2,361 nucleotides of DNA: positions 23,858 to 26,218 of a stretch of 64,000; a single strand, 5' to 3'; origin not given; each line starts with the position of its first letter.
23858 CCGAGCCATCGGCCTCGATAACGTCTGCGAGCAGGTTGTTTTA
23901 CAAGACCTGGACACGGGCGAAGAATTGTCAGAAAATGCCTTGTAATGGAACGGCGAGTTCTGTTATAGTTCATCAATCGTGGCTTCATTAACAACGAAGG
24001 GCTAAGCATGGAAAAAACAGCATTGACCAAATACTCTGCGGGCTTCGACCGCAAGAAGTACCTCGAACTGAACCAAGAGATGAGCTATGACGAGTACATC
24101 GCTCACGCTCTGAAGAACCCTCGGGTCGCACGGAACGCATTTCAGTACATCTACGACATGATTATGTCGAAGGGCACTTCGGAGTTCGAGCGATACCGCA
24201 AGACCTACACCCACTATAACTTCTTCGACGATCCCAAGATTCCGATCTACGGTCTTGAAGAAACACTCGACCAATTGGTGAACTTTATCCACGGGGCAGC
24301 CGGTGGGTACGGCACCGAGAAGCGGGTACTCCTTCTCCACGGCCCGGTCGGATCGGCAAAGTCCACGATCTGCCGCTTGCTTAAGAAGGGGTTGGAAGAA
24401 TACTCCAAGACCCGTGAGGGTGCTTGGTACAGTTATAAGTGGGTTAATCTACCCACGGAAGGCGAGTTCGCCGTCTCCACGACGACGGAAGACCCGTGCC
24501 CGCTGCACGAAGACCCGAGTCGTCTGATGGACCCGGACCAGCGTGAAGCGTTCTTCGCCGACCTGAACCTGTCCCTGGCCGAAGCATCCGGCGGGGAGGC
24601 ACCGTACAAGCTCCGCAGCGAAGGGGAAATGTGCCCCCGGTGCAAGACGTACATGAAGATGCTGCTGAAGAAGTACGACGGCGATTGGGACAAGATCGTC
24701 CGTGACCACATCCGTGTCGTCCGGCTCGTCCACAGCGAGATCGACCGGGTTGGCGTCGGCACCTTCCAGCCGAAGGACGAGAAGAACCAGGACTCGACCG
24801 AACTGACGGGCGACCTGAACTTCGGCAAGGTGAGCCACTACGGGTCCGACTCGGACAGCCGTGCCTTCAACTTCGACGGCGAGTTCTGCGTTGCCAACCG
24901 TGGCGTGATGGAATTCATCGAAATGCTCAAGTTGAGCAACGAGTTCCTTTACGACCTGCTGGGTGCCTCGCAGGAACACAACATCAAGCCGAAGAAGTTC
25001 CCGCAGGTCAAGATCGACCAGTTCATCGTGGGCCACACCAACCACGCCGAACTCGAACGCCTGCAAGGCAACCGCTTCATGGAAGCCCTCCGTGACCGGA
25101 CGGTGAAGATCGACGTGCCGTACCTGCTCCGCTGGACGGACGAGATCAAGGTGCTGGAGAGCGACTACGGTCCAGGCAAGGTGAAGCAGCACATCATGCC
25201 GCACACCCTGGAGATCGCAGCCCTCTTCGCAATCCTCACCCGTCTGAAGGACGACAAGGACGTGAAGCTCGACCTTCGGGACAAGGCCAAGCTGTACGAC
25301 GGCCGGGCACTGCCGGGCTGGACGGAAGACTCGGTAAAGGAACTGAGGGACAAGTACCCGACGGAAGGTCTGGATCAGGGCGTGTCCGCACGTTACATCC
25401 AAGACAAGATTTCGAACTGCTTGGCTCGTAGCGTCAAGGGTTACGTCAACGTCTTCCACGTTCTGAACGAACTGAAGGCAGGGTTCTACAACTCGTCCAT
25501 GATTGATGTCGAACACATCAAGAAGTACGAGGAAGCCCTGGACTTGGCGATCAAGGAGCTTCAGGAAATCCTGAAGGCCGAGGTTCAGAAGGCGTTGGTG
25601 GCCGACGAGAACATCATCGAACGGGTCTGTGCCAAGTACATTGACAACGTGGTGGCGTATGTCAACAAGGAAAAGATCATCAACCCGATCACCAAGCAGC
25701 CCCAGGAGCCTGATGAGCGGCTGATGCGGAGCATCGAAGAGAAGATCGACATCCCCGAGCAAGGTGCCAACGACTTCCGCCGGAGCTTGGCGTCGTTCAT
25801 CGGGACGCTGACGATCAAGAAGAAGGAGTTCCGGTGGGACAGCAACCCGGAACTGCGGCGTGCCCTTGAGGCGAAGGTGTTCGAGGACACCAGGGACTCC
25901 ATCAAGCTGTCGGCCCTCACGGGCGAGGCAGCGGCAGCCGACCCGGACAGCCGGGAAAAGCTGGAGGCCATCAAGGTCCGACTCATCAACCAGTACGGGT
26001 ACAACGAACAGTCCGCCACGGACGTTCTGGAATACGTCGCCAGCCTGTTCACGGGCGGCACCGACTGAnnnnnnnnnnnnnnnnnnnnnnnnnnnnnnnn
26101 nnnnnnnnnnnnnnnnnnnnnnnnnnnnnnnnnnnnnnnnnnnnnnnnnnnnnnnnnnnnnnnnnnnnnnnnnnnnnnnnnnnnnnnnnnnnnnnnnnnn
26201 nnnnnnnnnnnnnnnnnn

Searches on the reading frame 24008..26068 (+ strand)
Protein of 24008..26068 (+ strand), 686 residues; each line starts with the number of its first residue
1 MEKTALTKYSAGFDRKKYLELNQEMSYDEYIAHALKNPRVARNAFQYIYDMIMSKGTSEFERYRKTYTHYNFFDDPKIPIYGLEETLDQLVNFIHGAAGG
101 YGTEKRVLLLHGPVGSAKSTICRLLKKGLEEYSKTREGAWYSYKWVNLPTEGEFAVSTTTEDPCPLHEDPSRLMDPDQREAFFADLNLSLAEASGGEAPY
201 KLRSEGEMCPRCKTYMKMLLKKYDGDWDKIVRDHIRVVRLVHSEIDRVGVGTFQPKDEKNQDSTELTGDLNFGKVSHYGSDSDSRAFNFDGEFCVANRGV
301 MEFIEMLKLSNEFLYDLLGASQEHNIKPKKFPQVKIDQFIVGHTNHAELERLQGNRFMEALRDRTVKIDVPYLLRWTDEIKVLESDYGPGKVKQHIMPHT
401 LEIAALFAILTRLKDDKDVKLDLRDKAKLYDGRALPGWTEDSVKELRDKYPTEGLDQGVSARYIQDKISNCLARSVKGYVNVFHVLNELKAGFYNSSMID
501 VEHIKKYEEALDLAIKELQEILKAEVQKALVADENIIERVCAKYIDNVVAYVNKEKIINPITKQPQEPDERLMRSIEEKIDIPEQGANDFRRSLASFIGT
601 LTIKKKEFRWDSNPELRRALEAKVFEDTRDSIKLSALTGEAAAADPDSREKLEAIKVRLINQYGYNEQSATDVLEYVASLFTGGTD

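Call 9: search_protein_families(library=phrogs, proteins=[window:24008-26068:+], max_evalue=0.001)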
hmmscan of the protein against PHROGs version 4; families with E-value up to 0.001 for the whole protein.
window:24008-26068:+ (686 aa): 1 family
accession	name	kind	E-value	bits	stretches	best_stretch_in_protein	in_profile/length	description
phrog_22605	-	unknown function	1.8e-105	355.1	1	21-680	13-614/619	-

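Call 76: search_dna_similar(query=window:24008-26068:+, collection=phages, mode=protein, max_rows=40, max_evalue=1e-20)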
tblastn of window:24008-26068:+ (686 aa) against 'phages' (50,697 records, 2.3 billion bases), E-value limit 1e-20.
Records with a match: 17; places in all: 17; records where one place covers at least 80% of the query: 16.
Best place of each record, by identity: <60% 17.
By first word of the organism name: Thermus 11; uncultured 4; Enterobacter 1; Ralstonia 1.
By host as written in the record: - 6; Thermus thermophilus HB8 5; Thermus thermophilus HB27 4; Enterobacter hormaechei subsp. xiangfangensis 1; Ralstonia solanacearum 1.
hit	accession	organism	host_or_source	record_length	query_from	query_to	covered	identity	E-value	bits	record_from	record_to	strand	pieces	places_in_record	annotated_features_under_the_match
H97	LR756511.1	uncultured phage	metagenomic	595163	6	682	99%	59.8%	0e+0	827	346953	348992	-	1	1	record has no annotation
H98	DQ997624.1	Thermus phage phiYS40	-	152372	22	681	96%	29.9%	2e-77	276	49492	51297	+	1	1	serine kinase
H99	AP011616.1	Thermus phage phiYS40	Thermus thermophilus HB8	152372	22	681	96%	29.9%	2e-77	276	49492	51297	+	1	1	serine kinase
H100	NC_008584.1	Thermus phage phiYS40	-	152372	22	681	96%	29.9%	2e-77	276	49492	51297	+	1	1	serine kinase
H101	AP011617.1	Thermus phage TMA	Thermus thermophilus HB27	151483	22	681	96%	29.9%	2e-77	276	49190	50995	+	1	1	serine kinase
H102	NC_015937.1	Thermus phage TMA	Thermus thermophilus HB27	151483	22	681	96%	29.9%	2e-77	276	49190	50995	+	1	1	serine kinase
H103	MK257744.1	Thermus phage YS40_Isch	Thermus thermophilus HB8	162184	22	681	96%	29.5%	2e-76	273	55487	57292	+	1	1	serine kinase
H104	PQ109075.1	Thermus phage Lalka8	Thermus thermophilus HB8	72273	22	679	96%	29.1%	4e-67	246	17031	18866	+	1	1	AAA family ATPase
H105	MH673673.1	Thermus phage phiLo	Thermus thermophilus HB8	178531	20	685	97%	28.6%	2e-66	244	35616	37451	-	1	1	serine kinase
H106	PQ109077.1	Thermus phage Lalka27b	Thermus thermophilus HB27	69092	25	679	95%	28.9%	3e-65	240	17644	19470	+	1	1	AAA family ATPase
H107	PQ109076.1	Thermus phage Lalka27a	Thermus thermophilus HB27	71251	25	679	95%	28.9%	3e-65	240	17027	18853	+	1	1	AAA family ATPase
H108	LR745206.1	uncultured phage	metagenomic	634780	15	645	92%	27.1%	8e-38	157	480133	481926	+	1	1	record has no annotation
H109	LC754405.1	Thermus phage MN1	Thermus thermophilus HB8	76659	80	594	75%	29.5%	5e-49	192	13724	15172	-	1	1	serine protein kinase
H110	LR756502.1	uncultured phage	metagenomic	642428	80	642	82%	26.5%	8e-38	157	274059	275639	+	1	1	record has no annotation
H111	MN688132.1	Enterobacter phage LAU1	Enterobacter hormaechei subsp. ...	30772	80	676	87%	24.7%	1e-33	144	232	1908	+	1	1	YeaG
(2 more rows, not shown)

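Call 96: find_related_loci(query=window:24008-26068:+, collection=viral_contigs, flank=10000)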
Query window:24008-26068:+ (686 aa) in viral_contigs; peptide patterns used: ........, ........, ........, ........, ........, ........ (x = any residue, [..] = any of these).
11 stretches matched a pattern; 7 encode a relative of the query (tblastn E <= 1e-3); 7 distinct loci.
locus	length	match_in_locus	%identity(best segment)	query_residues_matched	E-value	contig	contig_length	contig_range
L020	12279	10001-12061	68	4-684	0e+0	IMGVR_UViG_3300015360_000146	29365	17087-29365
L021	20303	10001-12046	67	1-684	0e+0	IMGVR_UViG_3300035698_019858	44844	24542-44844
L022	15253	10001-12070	64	5-684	0e+0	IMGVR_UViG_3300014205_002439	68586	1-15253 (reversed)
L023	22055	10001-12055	69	4-684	0e+0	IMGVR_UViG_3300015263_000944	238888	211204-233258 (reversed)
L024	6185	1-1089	61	322-684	2e-142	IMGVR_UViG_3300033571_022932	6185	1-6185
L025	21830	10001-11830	34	26-682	3e-114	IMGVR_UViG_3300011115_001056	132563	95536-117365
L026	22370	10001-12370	35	260-682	3e-55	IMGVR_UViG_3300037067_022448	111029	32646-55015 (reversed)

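Call 99: search_protein_families(library=pfam, max_evalue=0.001, proteins=[L025:12996-14381:+, L025:14428-14796:+, L025:14816-17248:+, L025:17245-18636:+, L025:18626-19531:+])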
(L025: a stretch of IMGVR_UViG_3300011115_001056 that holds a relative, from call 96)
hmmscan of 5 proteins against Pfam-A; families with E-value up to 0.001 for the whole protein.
L025:12996-14381:+ (461 aa): 2 families
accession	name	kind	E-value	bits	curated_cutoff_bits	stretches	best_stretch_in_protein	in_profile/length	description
PF04293.20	SpoVR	-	1.5e-101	340.5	27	1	3-388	6-404/407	SpoVR like protein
PF24755.2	SpoVR_C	-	7.2e-06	26.4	27.6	1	404-443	16-55/55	SpoVR-like C-terminal domain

L025:14428-14796:+ (122 aa): 1 family
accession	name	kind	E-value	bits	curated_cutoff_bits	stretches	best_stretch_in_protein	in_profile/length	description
PF00190.28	Cupin_1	-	8e-06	25.9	22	1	33-108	40-115/151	Cupin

L025:14816-17248:+ (810 aa): 2 families
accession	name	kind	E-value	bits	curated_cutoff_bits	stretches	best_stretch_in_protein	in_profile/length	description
PF02867.20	Ribonuc_red_lgC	-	5.3e-66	223.8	23.9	2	463-713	73-337/523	Ribonucleotide reductase, barrel domain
PF00317.26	Ribonuc_red_lgN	-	2.6e-09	37.4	28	1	23-88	2-76/77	Ribonucleotide reductase, all-alpha domain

L025:17245-18636:+ (463 aa): 0 families

L025:18626-19531:+ (301 aa): 2 families
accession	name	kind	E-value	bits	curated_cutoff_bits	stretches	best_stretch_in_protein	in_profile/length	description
PF02867.20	Ribonuc_red_lgC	-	1.2e-28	100.5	23.9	1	123-261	391-522/523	Ribonucleotide reductase, barrel domain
PF14890.11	Intein_splicing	-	6.6e-05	23.2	35.8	0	20-72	31-79/155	Intein splicing domain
